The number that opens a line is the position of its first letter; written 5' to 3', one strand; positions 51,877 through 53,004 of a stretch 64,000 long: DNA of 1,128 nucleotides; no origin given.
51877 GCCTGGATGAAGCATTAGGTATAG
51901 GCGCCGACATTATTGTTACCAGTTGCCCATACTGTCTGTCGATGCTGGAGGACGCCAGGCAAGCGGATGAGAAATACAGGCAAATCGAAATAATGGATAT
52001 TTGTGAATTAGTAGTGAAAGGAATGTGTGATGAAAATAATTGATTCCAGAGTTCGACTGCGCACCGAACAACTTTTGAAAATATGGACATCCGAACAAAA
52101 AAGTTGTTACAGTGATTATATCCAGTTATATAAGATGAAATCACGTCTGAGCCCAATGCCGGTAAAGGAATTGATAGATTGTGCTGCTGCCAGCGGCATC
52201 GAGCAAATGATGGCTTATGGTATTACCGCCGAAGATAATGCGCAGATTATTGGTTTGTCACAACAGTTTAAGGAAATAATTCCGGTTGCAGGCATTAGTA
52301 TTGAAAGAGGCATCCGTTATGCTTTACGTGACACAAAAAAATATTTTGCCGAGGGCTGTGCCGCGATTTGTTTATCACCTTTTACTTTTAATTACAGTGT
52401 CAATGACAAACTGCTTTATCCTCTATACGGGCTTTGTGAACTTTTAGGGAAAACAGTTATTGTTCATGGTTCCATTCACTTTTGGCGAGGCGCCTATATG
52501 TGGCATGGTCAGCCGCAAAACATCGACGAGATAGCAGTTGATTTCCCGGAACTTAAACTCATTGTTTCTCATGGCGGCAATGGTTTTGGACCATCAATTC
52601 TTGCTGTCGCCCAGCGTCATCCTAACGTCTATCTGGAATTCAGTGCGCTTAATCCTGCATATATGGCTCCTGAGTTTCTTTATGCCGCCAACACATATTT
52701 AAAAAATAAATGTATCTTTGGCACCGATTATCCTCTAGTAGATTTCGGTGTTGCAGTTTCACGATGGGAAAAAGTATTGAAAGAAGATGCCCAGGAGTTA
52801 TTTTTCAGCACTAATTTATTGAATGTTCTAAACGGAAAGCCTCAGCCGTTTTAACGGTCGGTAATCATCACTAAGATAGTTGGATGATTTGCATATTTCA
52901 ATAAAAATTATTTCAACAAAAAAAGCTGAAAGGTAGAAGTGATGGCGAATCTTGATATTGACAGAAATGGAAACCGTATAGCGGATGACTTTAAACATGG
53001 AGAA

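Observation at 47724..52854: Heterodisulfide-reductase-like redox module (hdrC-hdrB-hdrA-hdrD-like + amidohydrolase) embedded inside a pseudaminic acid operon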

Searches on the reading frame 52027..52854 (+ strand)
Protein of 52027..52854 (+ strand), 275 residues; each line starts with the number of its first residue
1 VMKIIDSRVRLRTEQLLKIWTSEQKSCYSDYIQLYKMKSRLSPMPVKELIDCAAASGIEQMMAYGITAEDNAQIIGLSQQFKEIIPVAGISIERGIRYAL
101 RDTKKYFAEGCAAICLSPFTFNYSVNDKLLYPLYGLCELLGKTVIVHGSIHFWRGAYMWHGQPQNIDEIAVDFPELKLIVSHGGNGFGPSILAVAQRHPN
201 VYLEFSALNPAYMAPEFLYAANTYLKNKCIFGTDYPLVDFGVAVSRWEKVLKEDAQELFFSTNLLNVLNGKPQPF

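Call 3: search_protein_families(library=pfam, proteins=[window:52027-52854:+], max_evalue=0.01)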
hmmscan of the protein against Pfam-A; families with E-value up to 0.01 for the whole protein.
window:52027-52854:+ (275 aa): 1 family
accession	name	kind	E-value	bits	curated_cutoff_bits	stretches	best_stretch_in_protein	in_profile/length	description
PF04909.20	Amidohydro_2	-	2.2e-24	87.2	26.4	1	57-263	56-282/289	Amidohydrolase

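Call 4: search_protein_families(library=ncbifam, proteins=[window:52027-52854:+], max_evalue=0.01)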
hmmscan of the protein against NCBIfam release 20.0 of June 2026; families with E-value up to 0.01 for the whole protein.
window:52027-52854:+ (275 aa): 0 families

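Call 17: search_solved_structures(query=window:52027-52854:+, max_evalue=0.01)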
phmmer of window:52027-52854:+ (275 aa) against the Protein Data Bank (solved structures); distinct sequences matched with E-value up to 0.01: 3.
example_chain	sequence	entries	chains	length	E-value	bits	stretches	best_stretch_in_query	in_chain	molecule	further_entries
3irs_A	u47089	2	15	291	3.6e-18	69.1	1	49-260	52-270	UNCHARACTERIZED PROTEIN BB4693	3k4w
3cjp_A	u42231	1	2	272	2.2e-05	27.2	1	148-253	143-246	Predicted amidohydrolase, dihydroorotase family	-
8vd6_A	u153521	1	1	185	0.00085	21.9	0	47-85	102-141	CAP REPEAT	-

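Call 33: find_homologous_proteins(query=window:52027-52854:+, max_evalue=0.00001)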
Query window:52027-52854:+ (275 aa): 161 proteins with E <= 0.00001 among 812 candidates; the best 120 are listed.
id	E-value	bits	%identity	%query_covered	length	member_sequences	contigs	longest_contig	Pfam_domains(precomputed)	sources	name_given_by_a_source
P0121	2.7e-184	629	100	100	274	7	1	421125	PF04909.21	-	-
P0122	4.8e-166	569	92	99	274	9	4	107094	PF04909.21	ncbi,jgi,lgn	-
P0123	2.6e-158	544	85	100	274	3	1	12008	PF04909.21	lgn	-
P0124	1.7e-143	495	77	99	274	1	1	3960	PF04909.21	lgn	-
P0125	2.6e-143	494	77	100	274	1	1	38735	PF04909.21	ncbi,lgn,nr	ncbi:MAG: amidohydrolase family protein [Deltaproteobacteria bacterium]|nr:amidohydrolase family pro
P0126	4.6e-143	494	77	99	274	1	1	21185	PF04909.21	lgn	-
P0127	9.2e-143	493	77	100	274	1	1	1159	PF04909.21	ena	-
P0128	1.7e-142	492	78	100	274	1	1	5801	PF04909.21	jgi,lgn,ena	-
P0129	4.8e-142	490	77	100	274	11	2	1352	PF04909.21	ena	-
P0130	4.8e-141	487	76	99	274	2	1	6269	PF04909.21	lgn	-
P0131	1.8e-140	485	76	100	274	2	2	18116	PF04909.21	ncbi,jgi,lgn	jgi:predicted TIM-barrel fold metal-dependent hydrolase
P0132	3.3e-140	484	78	99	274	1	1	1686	PF04909.21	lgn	-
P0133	6.1e-140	483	76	99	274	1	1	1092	PF04909.21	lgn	-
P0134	1.6e-139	482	75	100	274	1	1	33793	PF04909.21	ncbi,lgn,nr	ncbi:MAG: amidohydrolase family protein [Syntrophaceae bacterium]|nr:amidohydrolase family protein [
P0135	3.3e-138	478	77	99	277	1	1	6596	PF04909.21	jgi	jgi:predicted TIM-barrel fold metal-dependent hydrolase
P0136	1.5e-136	472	74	99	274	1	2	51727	PF04909.21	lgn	-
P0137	1.6e-136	472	75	99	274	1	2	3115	PF04909.21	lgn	-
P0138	4.1e-136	471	75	99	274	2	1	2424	PF04909.21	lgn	-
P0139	7.3e-136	470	73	100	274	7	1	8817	PF04909.21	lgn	-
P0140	6.9e-135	467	73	99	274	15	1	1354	PF04909.21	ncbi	-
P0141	8.5e-135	466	74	100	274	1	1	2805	PF04909.21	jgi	jgi:predicted TIM-barrel fold metal-dependent hydrolase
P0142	2.4e-134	465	75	99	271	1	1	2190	PF04909.21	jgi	jgi:uncharacterized protein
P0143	8.0e-134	463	73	100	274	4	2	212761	PF04909.21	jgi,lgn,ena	-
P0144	2.8e-133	461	74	99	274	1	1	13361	PF04909.21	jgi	jgi:hypothetical protein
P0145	1.1e-132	459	76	97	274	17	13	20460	PF04909.21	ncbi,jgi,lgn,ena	jgi:predicted TIM-barrel fold metal-dependent hydrolase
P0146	2.5e-132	458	74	99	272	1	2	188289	PF04909.21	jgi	jgi:hypothetical protein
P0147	5.1e-132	457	72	99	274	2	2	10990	PF04909.21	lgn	-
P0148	2.2e-124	432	69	100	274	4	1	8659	PF04909.21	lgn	-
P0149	7.8e-124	430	70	99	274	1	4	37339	PF04909.21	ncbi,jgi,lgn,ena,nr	ncbi:MAG TPA: hypothetical protein DDW17_05405 [Deltaproteobacteria bacterium]|nr:hypothetical prote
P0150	2.6e-123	429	69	99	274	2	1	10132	PF04909.21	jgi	-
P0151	3.4e-120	419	65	99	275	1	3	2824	PF04909.21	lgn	-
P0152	6.9e-120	418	67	99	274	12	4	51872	PF04909.21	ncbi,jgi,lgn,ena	-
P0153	3.4e-119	415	66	100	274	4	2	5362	PF04909.21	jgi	-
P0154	9.9e-118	410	65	100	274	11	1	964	PF04909.21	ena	-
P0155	1.1e-117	410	65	100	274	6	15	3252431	PF04909.21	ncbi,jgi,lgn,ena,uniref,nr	ncbi:amidohydrolase family protein [Syntrophus buswellii]|jgi:predicted TIM-barrel fold metal-depend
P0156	1.4e-117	410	65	100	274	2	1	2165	PF04909.21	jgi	jgi:predicted TIM-barrel fold metal-dependent hydrolase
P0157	1.1e-115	404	64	100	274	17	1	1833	PF04909.21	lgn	-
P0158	3.2e-115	402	65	99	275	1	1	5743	PF04909.21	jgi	jgi:uncharacterized protein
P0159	5.6e-115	401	64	100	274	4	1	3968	PF04909.21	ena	-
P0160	4.4e-114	398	63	100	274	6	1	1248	PF04909.21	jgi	jgi:uncharacterized protein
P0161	6.0e-114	398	63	100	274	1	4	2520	PF04909.21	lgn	-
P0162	8.1e-114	398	62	100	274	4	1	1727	PF04909.21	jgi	-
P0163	1.8e-113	396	63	99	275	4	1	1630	PF04909.21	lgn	-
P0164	2.3e-113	396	66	94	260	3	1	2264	PF04909.21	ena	-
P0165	2.1e-112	393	63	99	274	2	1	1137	PF04909.21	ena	-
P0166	8.6e-112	391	63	99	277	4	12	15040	PF04909.21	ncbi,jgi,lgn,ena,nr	ncbi:MAG TPA: amidohydrolase family protein [Syntrophorhabdus sp.]|nr:amidohydrolase family protein 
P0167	7.7e-110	385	61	99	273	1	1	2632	PF04909.21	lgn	-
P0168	3.8e-109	382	62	100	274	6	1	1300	PF04909.21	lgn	-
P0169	4.9e-109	382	61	99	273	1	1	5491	PF04909.21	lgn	-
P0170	3.7e-108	379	62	99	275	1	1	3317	PF04909.21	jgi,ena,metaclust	metaclust:\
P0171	5.0e-108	379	65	90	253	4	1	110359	PF04909.21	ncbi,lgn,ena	-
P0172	5.6e-108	378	60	100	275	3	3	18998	PF04909.21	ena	-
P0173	2.6e-107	376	60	100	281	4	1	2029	PF04909.21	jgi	jgi:predicted TIM-barrel fold metal-dependent hydrolase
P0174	2.8e-107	376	62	100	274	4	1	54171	PF04909.21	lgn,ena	-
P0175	1.2e-105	371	62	99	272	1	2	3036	PF04909.21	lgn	-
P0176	1.3e-105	371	60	97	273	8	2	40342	PF04909.21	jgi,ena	jgi:predicted TIM-barrel fold metal-dependent hydrolase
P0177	1.6e-105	370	59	100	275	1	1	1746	PF04909.21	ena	-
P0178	1.8e-105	370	59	100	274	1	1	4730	PF04909.21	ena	-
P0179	3.0e-105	370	60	100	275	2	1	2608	PF04909.21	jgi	jgi:hypothetical protein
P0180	3.4e-105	369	59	99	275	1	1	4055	PF04909.21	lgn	-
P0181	4.7e-105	369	59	99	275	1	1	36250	PF04909.21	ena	-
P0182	6.9e-105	368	60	99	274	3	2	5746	PF04909.21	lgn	-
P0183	7.6e-105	368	59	99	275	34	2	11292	PF04909.21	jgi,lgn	jgi:predicted TIM-barrel fold metal-dependent hydrolase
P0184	1.7e-104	367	59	99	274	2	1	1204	PF04909.21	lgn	-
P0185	1.8e-104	367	58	99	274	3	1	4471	PF04909.21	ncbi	-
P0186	2.2e-104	367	60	99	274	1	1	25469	PF04909.21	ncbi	-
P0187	2.2e-104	367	60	99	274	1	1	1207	PF04909.21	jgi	jgi:predicted TIM-barrel fold metal-dependent hydrolase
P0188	3.2e-104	366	59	99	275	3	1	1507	PF04909.21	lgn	-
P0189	3.6e-104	366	60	99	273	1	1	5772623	PF04909.21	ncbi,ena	-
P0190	4.0e-104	366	59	100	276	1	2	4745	PF04909.21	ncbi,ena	-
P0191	4.9e-104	366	58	100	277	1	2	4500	PF04909.21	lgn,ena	-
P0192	6.1e-104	365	60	99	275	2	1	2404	PF04909.21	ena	-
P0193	6.1e-104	365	58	100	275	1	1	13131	PF04909.21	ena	-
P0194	6.7e-104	365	58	99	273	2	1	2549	PF04909.21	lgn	-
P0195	9.1e-104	365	58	100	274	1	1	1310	PF04909.21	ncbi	-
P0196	1.1e-103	364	58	100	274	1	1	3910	PF04909.21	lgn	-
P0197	2.1e-103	363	59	100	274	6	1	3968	PF04909.21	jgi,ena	-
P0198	2.6e-103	363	59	100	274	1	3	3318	PF04909.21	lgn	-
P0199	5.5e-103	362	60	100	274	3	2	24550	PF04909.21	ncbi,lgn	ncbi:MAG: amidohydrolase family protein [Promethearchaeota archaeon]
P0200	6.2e-103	362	58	99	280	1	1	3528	PF04909.21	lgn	-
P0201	7.5e-103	362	58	99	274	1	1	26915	PF04909.21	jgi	jgi:uncharacterized protein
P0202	2.2e-102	360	58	99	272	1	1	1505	PF04909.21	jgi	jgi:predicted TIM-barrel fold metal-dependent hydrolase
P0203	3.8e-102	359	58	100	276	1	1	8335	PF04909.21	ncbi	-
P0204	4.1e-102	359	58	99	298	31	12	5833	PF04909.21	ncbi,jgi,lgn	-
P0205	4.0e-101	356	58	97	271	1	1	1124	PF04909.21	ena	-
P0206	5.8e-101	355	56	97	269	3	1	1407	PF04909.21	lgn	-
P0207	6.1e-101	355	56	100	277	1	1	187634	PF04909.21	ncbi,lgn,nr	ncbi:MAG: amidohydrolase family protein [Spirochaetes bacterium]|nr:amidohydrolase family protein [S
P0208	9.6e-101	355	55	97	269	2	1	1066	PF04909.21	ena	-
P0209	1.3e-100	354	57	99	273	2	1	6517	PF04909.21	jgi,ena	jgi:predicted TIM-barrel fold metal-dependent hydrolase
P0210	1.4e-100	354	57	99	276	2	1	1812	PF01026.28,PF04909.21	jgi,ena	-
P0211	6.6e-100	352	58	97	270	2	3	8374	PF04909.21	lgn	-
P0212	1.0e-99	351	57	99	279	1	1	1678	PF04909.21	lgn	-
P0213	1.2e-99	351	56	99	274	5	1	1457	PF04909.21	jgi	jgi:predicted TIM-barrel fold metal-dependent hydrolase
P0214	1.3e-99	351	56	100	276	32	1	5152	PF01026.28,PF04909.21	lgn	-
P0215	1.4e-99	351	57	100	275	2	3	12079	PF04909.21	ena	-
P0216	1.4e-99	351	57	97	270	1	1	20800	PF04909.21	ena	-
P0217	2.5e-99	350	56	99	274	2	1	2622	PF04909.21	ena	-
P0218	3.5e-99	350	55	100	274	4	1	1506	PF04909.21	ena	-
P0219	7.7e-99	348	58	100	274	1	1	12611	PF04909.21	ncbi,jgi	-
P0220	3.6e-97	343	55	99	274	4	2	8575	PF04909.21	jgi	jgi:predicted TIM-barrel fold metal-dependent hydrolase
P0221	1.4e-96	341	57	99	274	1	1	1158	PF04909.21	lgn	-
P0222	9.8e-96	338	54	99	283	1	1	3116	PF04909.21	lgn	-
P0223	2.3e-94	334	76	68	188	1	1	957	PF04909.21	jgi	jgi:hypothetical protein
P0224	2.9e-93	330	53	99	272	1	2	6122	PF04909.21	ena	-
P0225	3.6e-93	330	60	87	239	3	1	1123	PF04909.21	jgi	-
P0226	6.5e-93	329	53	100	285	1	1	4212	PF04909.21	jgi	jgi:predicted TIM-barrel fold metal-dependent hydrolase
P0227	1.0e-91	325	53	97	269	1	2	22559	PF04909.21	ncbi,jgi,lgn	jgi:predicted TIM-barrel fold metal-dependent hydrolase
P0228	1.2e-90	322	55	94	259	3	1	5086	PF04909.21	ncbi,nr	ncbi:MAG TPA: hypothetical protein DHU63_07170, partial [Candidatus Marinimicrobia bacterium]|nr:hyp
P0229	2.1e-90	321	58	86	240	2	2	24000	PF04909.21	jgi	jgi:predicted TIM-barrel fold metal-dependent hydrolase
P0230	8.8e-90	319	51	100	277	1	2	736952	PF04909.21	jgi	jgi:uncharacterized protein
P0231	1.7e-89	318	53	99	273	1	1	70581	PF04909.21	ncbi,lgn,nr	ncbi:MAG: amidohydrolase family protein [Candidatus Marinimicrobia bacterium]|nr:amidohydrolase fami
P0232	8.4e-89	316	53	97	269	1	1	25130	PF04909.21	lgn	-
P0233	2.2e-87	311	54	97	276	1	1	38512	PF04909.21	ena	-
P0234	2.8e-87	311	52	99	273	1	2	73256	PF04909.21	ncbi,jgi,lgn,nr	ncbi:amidohydrolase family protein [bacterium]|nr:amidohydrolase family protein [bacterium]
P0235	3.3e-87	310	55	99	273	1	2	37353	PF04909.21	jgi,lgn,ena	-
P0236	5.7e-87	310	55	99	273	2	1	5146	PF04909.21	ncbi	-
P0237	1.1e-85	305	52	99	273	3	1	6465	PF04909.21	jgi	-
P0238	1.3e-85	305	54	97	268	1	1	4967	PF04909.21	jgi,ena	-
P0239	7.3e-85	303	51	97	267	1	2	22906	PF04909.21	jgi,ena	-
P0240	1.0e-84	302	52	99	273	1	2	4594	PF04909.21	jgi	-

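Call 34: find_encoding_contigs(protein=P0199, flank=10000, max_places=1)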
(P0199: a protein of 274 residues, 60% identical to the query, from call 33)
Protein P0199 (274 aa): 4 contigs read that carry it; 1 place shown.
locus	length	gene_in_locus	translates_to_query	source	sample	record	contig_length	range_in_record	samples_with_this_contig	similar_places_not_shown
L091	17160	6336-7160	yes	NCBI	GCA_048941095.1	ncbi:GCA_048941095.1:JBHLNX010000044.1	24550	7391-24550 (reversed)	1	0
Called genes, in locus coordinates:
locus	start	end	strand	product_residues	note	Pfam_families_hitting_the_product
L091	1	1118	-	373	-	?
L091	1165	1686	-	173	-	PF01243:PNPOx_N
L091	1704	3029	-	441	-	PF24374:DUF7530, PF01243:PNPOx_N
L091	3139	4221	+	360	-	PF00155:Aminotran_1_2, PF00266:Aminotran_5, PF01053:Cys_Met_Meta_PP (weak)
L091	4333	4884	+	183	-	PF25084:LbH_EIF2B (faint), PF25087:GMPPB_C (weak), PF00132:Hexapep (weak)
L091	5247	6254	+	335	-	PF25084:LbH_EIF2B (faint), PF25087:GMPPB_C (faint), PF00132:Hexapep, PF14602:Hexapep_2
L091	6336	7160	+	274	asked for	PF04909:Amidohydro_2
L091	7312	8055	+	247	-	PF01507:PAPS_reduct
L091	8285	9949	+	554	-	PF00501:AMP-binding, PF13193:AMP-binding_C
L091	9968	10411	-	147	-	-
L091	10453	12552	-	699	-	PF05935:Arylsulfotrans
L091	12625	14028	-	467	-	PF00232:Glyco_hydro_1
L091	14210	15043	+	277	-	-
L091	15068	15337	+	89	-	PF12674:Zn_ribbon_2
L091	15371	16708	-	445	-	-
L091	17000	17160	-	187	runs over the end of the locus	PF12802:MarR_2 (weak)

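Call 35: find_encoding_contigs(protein=P0231, flank=10000, max_places=1)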
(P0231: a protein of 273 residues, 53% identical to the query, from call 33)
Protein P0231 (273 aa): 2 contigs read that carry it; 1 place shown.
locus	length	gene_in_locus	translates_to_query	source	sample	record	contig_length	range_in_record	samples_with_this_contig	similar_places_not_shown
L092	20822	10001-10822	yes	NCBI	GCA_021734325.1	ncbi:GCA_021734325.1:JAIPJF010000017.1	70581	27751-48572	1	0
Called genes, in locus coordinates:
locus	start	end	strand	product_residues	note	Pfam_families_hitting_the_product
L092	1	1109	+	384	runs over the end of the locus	PF00534:Glycos_transf_1, PF13692:Glyco_trans_1_4, PF13524:Glyco_trans_1_2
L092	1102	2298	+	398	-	PF00534:Glycos_transf_1, PF13692:Glyco_trans_1_4, PF13524:Glyco_trans_1_2 (faint)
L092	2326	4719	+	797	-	PF09586:YfhO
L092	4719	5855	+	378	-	PF13439:Glyco_transf_4, PF13579:Glyco_trans_4_4, PF20706:GT4-conflict, PF00534:Glycos_transf_1, PF13692:Glyco_trans_1_4, PF13524:Glyco_trans_1_2 (weak)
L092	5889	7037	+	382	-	-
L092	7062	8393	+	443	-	PF13440:Polysacc_synt_3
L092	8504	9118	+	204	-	PF07021:MetW, PF13489:Methyltransf_23 (weak), PF13847:Methyltransf_31 (weak), PF08241:Methyltransf_11, PF13649:Methyltransf_25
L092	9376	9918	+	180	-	PF21711:DCTN5 (faint), PF25087:GMPPB_C, PF25247:LbH_GLGC (faint), PF00132:Hexapep, PF25084:LbH_EIF2B, PF00132:Hexapep, PF14602:Hexapep_2 (weak)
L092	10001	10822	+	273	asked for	PF04909:Amidohydro_2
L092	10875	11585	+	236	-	PF01507:PAPS_reduct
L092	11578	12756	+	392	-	-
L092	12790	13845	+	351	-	PF02350:Epimerase_2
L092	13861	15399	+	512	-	PF00512:HisKA, PF02518:HATPase_c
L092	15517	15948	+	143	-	PF00572:Ribosomal_L13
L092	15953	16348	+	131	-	PF00380:Ribosomal_S9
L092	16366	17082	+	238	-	PF00318:Ribosomal_S2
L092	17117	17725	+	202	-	PF00889:EF_TS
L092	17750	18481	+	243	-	PF00696:AA_kinase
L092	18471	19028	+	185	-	PF01765:RRF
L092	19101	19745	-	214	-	PF00578:AhpC-TSA, PF08534:Redoxin, PF10417:1-cysPrx_C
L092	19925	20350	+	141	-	-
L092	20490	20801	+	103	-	PF02699:YajC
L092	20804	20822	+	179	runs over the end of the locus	PF01327:Pep_deformylase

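Call 36: find_encoding_contigs(protein=P0189, flank=10000, max_places=1)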
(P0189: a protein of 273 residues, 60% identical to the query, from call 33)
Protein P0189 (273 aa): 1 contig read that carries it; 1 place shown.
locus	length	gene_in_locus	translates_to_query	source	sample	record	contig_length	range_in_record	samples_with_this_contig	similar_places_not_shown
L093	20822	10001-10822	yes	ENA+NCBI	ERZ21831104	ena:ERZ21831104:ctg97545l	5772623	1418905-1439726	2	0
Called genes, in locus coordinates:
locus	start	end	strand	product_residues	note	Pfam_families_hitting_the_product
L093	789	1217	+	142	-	PF18765:Polbeta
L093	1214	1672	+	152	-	PF01934:HepT-like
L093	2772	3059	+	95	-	PF08681:TacA1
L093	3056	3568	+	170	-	PF00583:Acetyltransf_1 (weak), PF13508:Acetyltransf_7, PF13673:Acetyltransf_10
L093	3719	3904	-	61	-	-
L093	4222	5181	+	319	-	PF01073:3Beta_HSD, PF01370:Epimerase, PF02719:Polysacc_synt_2, PF04321:RmlD_sub_bind, PF05368:NmrA (weak), PF13460:NAD_binding_10, PF16363:GDP_Man_Dehyd, PF07993:NAD_binding_4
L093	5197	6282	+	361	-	PF01370:Epimerase, PF04321:RmlD_sub_bind, PF16363:GDP_Man_Dehyd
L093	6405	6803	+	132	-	PF05635:23S_rRNA_IVP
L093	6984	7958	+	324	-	PF01370:Epimerase, PF04321:RmlD_sub_bind (weak), PF16363:GDP_Man_Dehyd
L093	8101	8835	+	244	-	PF01522:Polysacc_deac_1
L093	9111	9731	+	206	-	PF00132:Hexapep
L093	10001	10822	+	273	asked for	PF04909:Amidohydro_2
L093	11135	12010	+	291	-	PF00535:Glycos_transf_2, PF10111:Glyco_tranf_2_2, PF13641:Glyco_tranf_2_3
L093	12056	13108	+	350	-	PF00685:Sulfotransfer_1, PF13469:Sulfotransfer_3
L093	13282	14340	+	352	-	PF01757:Acyl_transf_3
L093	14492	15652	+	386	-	PF00534:Glycos_transf_1, PF13692:Glyco_trans_1_4, PF13524:Glyco_trans_1_2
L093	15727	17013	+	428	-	-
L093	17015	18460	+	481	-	PF04932:Wzy_C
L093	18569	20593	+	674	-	-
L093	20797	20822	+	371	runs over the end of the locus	PF00534:Glycos_transf_1, PF13692:Glyco_trans_1_4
